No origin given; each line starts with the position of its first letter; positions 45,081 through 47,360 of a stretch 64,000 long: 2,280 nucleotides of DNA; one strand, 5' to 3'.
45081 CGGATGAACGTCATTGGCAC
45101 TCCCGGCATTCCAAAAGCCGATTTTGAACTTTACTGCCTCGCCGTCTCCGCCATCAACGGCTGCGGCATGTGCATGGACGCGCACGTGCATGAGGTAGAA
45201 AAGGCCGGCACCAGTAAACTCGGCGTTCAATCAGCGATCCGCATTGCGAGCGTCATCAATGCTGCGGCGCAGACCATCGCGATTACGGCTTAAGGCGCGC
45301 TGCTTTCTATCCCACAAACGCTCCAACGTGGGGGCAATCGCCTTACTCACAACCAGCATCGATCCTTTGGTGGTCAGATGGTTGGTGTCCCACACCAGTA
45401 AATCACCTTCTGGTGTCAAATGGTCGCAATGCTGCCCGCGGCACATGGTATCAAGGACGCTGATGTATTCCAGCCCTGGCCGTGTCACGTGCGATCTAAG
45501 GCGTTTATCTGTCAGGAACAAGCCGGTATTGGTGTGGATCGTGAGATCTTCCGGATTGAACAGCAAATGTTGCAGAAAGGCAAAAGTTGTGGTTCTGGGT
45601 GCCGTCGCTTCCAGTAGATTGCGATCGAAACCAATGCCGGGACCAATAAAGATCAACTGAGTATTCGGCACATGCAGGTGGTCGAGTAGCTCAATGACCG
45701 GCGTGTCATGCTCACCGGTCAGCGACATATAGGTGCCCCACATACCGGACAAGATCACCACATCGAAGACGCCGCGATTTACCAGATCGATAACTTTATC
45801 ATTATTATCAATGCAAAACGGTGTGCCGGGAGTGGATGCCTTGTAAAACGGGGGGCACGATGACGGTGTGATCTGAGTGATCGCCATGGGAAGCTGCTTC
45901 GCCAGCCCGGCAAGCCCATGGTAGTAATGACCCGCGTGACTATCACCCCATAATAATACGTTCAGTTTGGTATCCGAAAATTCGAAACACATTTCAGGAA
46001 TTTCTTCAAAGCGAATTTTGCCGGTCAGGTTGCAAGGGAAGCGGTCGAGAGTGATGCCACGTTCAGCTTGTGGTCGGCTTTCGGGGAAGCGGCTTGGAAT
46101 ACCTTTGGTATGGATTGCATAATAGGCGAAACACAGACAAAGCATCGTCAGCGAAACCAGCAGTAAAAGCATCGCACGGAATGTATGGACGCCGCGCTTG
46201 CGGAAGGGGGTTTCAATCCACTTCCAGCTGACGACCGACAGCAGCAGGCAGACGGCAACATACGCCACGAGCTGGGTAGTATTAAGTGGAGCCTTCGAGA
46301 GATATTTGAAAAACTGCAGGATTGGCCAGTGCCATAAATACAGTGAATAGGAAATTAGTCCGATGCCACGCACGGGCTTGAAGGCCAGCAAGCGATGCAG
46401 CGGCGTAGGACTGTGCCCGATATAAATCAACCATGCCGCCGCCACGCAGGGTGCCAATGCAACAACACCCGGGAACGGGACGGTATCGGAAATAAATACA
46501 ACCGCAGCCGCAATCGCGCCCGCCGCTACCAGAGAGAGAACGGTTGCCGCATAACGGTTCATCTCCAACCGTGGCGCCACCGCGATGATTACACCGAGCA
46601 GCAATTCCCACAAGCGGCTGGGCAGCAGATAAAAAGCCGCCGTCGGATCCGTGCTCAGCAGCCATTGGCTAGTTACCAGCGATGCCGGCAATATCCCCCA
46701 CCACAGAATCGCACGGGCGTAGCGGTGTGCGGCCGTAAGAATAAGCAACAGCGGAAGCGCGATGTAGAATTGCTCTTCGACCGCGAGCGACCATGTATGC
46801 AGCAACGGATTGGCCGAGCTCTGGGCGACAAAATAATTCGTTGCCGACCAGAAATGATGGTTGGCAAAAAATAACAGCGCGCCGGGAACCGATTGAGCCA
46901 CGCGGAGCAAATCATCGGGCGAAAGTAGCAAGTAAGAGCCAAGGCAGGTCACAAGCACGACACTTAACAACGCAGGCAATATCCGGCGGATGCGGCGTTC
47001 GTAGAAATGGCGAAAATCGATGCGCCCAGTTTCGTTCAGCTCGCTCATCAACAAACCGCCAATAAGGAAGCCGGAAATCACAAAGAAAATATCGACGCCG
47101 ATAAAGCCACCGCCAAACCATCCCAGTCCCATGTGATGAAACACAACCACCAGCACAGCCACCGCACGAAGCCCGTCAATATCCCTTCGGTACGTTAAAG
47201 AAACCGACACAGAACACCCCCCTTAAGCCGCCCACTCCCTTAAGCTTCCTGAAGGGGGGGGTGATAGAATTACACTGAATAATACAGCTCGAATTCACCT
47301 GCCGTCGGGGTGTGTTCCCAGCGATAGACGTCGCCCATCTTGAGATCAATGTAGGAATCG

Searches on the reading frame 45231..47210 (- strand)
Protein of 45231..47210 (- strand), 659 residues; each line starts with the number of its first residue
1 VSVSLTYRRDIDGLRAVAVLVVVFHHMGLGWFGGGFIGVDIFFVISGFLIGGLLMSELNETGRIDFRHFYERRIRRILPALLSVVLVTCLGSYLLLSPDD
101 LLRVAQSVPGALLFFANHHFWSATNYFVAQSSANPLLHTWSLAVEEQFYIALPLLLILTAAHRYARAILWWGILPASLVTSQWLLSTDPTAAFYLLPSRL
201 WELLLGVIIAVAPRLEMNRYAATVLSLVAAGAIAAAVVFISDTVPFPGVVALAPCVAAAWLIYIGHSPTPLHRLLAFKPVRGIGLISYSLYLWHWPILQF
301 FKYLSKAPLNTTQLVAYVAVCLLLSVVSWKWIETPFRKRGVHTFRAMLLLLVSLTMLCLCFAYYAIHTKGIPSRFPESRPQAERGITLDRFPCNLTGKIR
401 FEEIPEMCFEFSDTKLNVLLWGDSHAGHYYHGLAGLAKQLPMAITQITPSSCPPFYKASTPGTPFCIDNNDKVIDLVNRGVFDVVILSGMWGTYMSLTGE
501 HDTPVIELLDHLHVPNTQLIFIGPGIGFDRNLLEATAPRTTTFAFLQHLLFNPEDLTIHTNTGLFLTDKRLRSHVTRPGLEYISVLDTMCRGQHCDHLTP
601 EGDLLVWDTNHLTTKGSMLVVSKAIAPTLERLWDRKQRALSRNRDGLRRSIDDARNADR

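Call 59: search_protein_families(library=pfam, proteins=[window:45231-47210:-], max_evalue=0.0001)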
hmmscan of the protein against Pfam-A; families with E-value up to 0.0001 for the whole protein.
window:45231-47210:- (659 aa): 2 families
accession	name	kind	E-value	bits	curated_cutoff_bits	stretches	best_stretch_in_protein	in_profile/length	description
PF01757.29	Acyl_transf_3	-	3.8e-33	115.4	31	1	10-328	3-324/326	Acyltransferase domain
PF19040.6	SGNH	-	4.3e-25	89.3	27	1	412-621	19-243/248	SGNH domain (fused to AT3 domains)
